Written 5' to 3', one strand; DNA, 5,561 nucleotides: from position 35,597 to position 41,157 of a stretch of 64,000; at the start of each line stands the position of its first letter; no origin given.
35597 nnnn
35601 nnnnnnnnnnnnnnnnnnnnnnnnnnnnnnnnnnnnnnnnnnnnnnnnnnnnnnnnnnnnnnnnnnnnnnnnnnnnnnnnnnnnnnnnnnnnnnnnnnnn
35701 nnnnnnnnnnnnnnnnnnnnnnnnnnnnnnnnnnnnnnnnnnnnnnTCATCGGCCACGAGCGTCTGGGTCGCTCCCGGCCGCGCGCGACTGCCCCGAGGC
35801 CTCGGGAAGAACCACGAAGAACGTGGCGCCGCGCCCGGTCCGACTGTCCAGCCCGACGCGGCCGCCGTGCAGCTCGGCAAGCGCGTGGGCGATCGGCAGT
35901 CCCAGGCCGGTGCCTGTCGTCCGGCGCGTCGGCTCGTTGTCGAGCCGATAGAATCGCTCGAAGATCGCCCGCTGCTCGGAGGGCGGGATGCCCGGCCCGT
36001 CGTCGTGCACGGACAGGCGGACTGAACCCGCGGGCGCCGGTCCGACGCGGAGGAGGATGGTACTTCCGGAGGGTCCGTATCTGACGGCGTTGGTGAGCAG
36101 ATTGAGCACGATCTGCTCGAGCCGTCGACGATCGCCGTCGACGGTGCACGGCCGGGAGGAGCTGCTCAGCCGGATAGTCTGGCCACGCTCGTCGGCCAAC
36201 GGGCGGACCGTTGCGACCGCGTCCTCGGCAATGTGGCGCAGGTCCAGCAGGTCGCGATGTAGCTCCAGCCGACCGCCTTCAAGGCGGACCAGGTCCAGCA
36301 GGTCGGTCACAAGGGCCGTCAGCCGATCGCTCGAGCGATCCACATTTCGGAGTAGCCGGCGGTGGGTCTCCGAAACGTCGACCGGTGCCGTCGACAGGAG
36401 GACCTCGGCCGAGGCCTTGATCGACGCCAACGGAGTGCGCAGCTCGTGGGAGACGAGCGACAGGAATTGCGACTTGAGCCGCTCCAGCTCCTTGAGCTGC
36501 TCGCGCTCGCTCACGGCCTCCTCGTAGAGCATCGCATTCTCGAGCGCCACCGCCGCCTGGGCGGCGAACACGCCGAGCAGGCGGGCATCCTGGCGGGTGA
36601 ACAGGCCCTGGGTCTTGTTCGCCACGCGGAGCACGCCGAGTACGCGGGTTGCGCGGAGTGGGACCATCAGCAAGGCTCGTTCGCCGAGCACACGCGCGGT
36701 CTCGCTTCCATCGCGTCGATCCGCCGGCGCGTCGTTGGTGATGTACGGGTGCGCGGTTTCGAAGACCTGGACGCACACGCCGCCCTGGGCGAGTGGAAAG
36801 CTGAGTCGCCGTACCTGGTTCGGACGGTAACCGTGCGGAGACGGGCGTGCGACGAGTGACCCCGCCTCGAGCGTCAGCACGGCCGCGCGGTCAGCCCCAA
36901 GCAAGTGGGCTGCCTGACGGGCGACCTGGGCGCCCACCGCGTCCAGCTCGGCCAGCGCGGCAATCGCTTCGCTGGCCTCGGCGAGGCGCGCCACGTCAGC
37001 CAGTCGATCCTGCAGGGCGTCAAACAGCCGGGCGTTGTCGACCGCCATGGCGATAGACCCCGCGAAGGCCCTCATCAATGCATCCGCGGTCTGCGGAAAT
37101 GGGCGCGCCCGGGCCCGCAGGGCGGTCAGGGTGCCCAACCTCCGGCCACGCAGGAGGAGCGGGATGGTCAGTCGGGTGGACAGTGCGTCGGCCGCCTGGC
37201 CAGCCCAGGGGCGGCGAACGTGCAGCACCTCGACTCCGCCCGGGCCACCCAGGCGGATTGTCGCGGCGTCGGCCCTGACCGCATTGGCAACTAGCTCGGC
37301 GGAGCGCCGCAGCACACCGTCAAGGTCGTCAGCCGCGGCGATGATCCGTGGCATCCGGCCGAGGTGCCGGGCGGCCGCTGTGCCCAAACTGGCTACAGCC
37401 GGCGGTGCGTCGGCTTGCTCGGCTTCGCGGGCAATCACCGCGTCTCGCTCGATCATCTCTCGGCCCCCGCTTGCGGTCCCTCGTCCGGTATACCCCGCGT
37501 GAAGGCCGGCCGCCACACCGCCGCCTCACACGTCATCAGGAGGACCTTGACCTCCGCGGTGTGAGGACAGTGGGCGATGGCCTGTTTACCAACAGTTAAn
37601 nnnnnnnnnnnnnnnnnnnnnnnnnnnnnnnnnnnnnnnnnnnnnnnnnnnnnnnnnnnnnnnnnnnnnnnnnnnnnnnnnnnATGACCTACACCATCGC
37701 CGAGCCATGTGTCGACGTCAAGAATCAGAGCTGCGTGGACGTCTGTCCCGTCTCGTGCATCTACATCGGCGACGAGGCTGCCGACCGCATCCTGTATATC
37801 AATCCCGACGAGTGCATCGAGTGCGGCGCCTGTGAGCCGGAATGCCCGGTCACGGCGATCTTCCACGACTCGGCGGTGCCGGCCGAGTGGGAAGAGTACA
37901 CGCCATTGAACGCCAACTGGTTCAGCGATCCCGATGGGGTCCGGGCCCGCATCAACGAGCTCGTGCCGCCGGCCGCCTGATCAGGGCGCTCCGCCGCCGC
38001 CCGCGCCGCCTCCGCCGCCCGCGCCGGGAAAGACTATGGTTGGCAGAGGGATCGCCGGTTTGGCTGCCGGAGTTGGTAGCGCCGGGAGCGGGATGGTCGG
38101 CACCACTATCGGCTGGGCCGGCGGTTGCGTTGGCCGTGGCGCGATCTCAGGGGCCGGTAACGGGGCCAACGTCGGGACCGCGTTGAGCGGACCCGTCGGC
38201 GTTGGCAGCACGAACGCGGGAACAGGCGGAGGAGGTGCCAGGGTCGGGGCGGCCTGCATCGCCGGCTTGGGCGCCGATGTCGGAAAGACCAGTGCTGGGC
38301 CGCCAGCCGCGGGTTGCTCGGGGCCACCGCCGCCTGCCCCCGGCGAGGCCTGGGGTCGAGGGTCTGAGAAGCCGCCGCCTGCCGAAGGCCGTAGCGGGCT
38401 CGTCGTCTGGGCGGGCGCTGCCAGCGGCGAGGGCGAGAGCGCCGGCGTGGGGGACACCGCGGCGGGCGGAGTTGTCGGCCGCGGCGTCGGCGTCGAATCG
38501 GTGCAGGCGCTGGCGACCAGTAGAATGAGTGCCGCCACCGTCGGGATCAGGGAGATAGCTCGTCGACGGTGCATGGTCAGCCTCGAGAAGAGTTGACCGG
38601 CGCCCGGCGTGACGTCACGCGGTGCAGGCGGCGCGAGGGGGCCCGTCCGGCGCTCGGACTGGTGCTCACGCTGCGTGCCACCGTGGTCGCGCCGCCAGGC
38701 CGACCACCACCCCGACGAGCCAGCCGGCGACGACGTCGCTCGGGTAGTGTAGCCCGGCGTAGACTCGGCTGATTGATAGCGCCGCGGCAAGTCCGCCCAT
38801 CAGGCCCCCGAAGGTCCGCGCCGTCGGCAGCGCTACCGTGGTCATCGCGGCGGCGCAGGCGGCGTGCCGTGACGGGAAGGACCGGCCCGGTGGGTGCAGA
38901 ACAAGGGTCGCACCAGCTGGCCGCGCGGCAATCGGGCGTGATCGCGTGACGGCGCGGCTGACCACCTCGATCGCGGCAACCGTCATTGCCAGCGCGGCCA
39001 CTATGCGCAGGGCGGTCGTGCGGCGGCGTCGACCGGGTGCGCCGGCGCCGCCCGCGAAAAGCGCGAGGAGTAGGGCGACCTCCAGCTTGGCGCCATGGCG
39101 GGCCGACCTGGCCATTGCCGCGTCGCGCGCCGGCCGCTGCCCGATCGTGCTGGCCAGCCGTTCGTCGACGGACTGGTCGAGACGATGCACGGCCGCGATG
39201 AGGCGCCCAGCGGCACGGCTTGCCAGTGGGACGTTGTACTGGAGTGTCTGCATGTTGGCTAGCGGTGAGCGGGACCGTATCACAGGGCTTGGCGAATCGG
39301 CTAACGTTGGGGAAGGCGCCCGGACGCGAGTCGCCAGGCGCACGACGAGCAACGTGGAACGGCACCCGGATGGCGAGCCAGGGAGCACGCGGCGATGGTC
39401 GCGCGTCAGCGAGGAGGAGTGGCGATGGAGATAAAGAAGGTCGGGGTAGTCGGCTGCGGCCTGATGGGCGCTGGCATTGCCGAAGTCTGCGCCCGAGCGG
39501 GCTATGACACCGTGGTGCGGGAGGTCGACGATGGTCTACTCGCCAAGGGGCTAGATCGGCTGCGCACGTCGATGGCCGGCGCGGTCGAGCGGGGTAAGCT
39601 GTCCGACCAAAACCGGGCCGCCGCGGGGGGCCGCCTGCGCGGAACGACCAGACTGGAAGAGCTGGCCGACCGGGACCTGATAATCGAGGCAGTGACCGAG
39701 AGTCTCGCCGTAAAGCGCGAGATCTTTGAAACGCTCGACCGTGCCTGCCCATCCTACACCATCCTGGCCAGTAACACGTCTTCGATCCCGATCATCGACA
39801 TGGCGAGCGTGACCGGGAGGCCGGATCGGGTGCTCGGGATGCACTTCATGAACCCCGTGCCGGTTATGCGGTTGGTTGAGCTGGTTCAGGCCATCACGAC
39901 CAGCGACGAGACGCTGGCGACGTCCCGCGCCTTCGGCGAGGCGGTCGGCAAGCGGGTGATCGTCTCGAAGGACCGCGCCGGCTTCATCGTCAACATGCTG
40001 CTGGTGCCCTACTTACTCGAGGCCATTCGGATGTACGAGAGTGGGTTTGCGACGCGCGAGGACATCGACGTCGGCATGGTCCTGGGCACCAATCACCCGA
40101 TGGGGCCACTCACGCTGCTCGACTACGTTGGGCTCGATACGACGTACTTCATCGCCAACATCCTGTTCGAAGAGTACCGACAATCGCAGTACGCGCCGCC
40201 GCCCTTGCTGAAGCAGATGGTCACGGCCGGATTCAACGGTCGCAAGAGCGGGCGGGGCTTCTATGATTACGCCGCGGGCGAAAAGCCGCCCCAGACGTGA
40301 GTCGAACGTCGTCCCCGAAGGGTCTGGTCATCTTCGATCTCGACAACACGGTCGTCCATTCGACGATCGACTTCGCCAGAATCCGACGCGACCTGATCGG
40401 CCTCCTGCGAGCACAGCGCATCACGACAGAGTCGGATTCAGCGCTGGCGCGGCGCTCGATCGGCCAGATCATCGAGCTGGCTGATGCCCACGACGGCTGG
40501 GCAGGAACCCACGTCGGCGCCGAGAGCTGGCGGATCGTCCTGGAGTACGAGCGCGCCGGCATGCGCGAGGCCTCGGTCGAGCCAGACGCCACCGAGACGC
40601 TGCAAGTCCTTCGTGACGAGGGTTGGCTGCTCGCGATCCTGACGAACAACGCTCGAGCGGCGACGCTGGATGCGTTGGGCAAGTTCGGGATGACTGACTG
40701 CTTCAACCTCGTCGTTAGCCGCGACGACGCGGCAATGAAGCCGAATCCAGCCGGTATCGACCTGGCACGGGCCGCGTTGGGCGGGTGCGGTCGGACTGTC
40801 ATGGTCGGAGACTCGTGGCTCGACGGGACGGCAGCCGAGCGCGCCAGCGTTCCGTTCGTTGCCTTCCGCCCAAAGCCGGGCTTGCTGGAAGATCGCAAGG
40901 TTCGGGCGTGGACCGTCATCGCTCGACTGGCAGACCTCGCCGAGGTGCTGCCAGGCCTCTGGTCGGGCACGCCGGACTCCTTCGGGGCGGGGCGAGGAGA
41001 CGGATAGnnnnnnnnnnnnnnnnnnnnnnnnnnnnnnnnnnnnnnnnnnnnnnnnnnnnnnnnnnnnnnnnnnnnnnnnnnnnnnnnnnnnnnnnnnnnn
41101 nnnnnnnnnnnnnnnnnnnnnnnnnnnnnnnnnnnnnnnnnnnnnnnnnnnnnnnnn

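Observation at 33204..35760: Operon context: response regulator, then the UGA-containing DCC protein, translationally coupled (GTGA) to a Tat-exported class-V PLP enzyme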

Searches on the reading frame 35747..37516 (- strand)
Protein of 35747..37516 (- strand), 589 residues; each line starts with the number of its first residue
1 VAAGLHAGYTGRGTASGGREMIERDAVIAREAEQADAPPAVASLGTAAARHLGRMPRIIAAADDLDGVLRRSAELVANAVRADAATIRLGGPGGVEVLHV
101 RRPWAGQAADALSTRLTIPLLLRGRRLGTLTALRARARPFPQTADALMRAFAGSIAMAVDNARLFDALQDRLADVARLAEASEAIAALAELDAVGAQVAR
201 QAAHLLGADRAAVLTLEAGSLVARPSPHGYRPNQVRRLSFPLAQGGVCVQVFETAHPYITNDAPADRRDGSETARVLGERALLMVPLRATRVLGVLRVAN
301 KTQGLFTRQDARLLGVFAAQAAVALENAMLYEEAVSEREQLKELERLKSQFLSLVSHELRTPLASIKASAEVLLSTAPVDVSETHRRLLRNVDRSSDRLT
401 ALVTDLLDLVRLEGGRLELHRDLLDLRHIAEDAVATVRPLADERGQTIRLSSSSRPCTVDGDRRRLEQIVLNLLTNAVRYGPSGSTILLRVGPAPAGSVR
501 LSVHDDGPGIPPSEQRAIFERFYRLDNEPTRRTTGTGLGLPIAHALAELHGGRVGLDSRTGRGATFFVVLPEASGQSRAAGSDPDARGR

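Call 5: search_protein_families(library=pfam, proteins=[window:35747-37516:-], max_evalue=0.01)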
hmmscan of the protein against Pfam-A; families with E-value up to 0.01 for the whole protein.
window:35747-37516:- (589 aa): 7 families
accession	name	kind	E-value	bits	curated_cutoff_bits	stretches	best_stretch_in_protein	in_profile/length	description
PF02518.31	HATPase_c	-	5.9e-30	104.4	26.4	1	461-573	1-110/111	Histidine kinase-, DNA gyrase B-, and HSP90-like ATPase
PF13185.12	GAF_2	-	1.9e-22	80.4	28.6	2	190-326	3-136/136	GAF domain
PF01590.32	GAF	-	4.7e-20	72.9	22.4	1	191-325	2-133/133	GAF domain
PF00512.31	HisKA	-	1.9e-18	66.7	26.9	1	348-415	2-66/66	His Kinase A (phospho-acceptor) domain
PF13492.12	GAF_3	-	5.1e-15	56.5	27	1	191-327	2-129/129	GAF domain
PF11849.14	DUF3369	-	7.6e-06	26.7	27.2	0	305-333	139-167/168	Domain of unknown function (DUF3369)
PF13581.12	HATPase_c_2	-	1.5e-05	25.4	27.4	1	465-548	31-110/127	Histidine kinase-like ATPase domain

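Call 6: search_protein_families(library=ncbifam, proteins=[window:35747-37516:-], max_evalue=0.01)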
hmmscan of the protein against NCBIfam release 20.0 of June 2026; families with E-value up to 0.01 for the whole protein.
window:35747-37516:- (589 aa): 82 families (the best 25 are shown)
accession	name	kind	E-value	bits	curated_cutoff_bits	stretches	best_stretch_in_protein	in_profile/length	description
NF046044.1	PnpS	equivalog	5.7e-61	206.6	400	1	340-571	162-390/390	two-component system histidine kinase PnpS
NF040691.1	MtrAB_MtrB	equivalog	4.2e-56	191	450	1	339-577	262-497/507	MtrAB system histidine kinase MtrB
TIGR02966.1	phoR_proteo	equivalog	8.9e-55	186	334.2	1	339-569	105-332/333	phosphate regulon sensor histidine kinase PhoR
NF033092.0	HK_WalK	equivalog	1.2e-49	169.4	725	1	342-571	366-593/594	cell wall metabolism sensor histidine kinase WalK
NF041735.1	hist_kin_RppB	equivalog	7.9e-48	163.3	400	1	349-571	217-438/438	two-component system sensor histidine kinase RppB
NF047874.1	MASE3_PAS_HK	subfamily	8.2e-46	157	560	1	337-573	387-626/655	MASE3 domain-containing sensor histidine kinase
TIGR01386.1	cztS_silS_copS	subfamily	2.3e-45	155.4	292.55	1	348-568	241-454/457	heavy metal sensor histidine kinase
NF038297.2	hybrid_HK_HrmK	equivalog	3.5e-45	154.8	725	1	338-575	225-460/607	hybrid histidine kinase/response regulator HrmK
TIGR02956.1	TMAO_torS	equivalog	1.3e-42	146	676.5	1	338-578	454-688/967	TMAO reductase system sensor histidine kinase/response regulator TorS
NF041880.1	EPS_EpsF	equivalog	1.4e-42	145.9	900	1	336-571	262-492/492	response regulator EpsF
NF045595.1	HK_scytonemin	equivalog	3.5e-42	144.6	865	1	338-572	405-635/637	scytonemin biosynthesis sensor histidine kinase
NF008312.0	PRK11100.1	equivalog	5.1e-41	141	356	1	339-572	248-474/477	two-component system sensor histidine kinase CreC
NF011874.0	PRK15347.1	equivalog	3e-40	138.1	852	1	343-571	393-613/921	two component system sensor kinase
NF047465.1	hybrid_HK_LvrA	exception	3.2e-40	137.9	1200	1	339-571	193-421/819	hybrid histidine kinase/response regulator LvrA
NF006800.0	PRK09303.1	equivalog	3.8e-39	134.7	342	1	321-573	126-378/383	histidine kinase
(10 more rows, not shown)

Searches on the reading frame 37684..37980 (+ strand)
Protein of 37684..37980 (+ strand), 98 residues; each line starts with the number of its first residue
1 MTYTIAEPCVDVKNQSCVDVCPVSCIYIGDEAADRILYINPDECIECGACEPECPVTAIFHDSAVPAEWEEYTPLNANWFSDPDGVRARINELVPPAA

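Call 35: search_protein_families(library=pfam, proteins=[window:37684-37980:+], max_evalue=0.001)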
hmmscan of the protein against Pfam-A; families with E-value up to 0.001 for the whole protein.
window:37684-37980:+ (98 aa): 11 families
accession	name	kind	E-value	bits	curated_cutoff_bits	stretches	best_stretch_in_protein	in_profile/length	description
PF00037.32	Fer4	-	8.3e-10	38.5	21.1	1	38-59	2-23/24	4Fe-4S binding domain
PF12838.12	Fer4_7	-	3.7e-08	34.1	27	1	16-58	7-52/52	4Fe-4S dicluster domain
PF13237.11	Fer4_10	-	4.6e-07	30.1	25.5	2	7-55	7-53/53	4Fe-4S dicluster domain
PF13183.11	Fer4_8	-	3.2e-06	28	27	1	42-61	3-22/68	4Fe-4S dicluster domain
PF13484.11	Fer4_16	-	1.3e-05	26.4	30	0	43-62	1-20/66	4Fe-4S double cluster binding domain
PF12797.12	Fer4_2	-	1.3e-05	25.2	24.5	1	37-56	3-22/22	4Fe-4S binding domain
PF13187.11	Fer4_9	-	3.7e-05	24.1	27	1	15-59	6-52/52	4Fe-4S dicluster domain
PF14697.11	Fer4_21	-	5.2e-05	23.7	35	0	39-59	3-26/59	4Fe-4S dicluster domain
PF12800.12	Fer4_4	-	0.00022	21.7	24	0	41-56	1-16/17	4Fe-4S binding domain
PF25160.1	LdpA_Fe-S-bd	-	0.00033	20.8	27.6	1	14-61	6-45/49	LdpA Fe-S cluster-binding domain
PF12837.12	Fer4_6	-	0.00064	20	25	1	38-58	3-23/24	4Fe-4S binding domain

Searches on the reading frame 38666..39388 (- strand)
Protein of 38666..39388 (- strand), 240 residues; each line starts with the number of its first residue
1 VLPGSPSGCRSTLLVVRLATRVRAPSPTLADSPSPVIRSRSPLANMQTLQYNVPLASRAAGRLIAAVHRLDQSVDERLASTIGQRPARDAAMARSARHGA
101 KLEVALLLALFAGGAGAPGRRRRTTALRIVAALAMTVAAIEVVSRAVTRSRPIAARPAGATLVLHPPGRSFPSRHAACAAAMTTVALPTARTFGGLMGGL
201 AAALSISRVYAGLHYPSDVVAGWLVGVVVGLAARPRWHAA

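Call 35: search_protein_families(library=pfam, proteins=[window:38666-39388:-], max_evalue=0.001)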
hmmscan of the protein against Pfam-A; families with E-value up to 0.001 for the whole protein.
window:38666-39388:- (240 aa): 2 families
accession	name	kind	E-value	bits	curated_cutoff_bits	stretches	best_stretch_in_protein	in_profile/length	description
PF01569.27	PAP2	-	5.5e-14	52.5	27.2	1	126-233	2-121/130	PAP2 superfamily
PF14378.12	PAP2_3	-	2.4e-06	27.9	27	1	167-229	123-187/190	PAP2 superfamily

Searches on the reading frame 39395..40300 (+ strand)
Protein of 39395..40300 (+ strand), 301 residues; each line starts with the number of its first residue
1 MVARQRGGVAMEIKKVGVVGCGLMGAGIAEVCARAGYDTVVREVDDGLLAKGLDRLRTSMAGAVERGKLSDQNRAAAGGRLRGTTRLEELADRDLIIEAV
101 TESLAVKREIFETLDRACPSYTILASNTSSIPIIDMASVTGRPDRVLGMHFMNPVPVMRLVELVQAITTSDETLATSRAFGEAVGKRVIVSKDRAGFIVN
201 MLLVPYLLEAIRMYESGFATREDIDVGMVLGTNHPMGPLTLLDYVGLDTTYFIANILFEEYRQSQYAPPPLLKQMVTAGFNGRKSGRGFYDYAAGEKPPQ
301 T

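Call 35: search_protein_families(library=pfam, proteins=[window:39395-40300:+], max_evalue=0.001)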
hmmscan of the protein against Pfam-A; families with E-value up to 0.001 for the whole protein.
window:39395-40300:+ (301 aa): 2 families
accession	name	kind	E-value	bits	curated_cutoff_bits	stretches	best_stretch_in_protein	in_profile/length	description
PF02737.24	3HCDH_N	-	3.7e-60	203.4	22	1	15-193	1-179/180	3-hydroxyacyl-CoA dehydrogenase, NAD binding domain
PF00725.27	3HCDH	-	6.7e-33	113.5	22.1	1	196-292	1-97/97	3-hydroxyacyl-CoA dehydrogenase, C-terminal domain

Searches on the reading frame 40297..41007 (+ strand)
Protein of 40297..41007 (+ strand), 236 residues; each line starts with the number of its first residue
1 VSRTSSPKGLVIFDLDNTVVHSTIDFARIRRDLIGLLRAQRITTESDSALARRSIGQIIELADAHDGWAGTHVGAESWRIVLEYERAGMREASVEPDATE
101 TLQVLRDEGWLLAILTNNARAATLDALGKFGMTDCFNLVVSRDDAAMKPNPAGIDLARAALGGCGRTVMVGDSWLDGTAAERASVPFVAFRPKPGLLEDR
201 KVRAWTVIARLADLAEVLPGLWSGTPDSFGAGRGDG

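Call 35: search_protein_families(library=pfam, proteins=[window:40297-41007:+], max_evalue=0.001)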
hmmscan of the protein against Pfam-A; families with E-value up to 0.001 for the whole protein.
window:40297-41007:+ (236 aa): 3 families
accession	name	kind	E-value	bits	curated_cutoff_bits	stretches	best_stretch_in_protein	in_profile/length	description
PF00702.32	Hydrolase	-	1.5e-17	65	26.4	1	10-183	3-190/191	haloacid dehalogenase-like hydrolase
PF13419.12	HAD_2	-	2.1e-16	61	23.8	1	11-189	1-177/178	Haloacid dehalogenase-like hydrolase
PF12710.13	HAD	-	0.0008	20.3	27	0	11-176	1-184/189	haloacid dehalogenase-like hydrolase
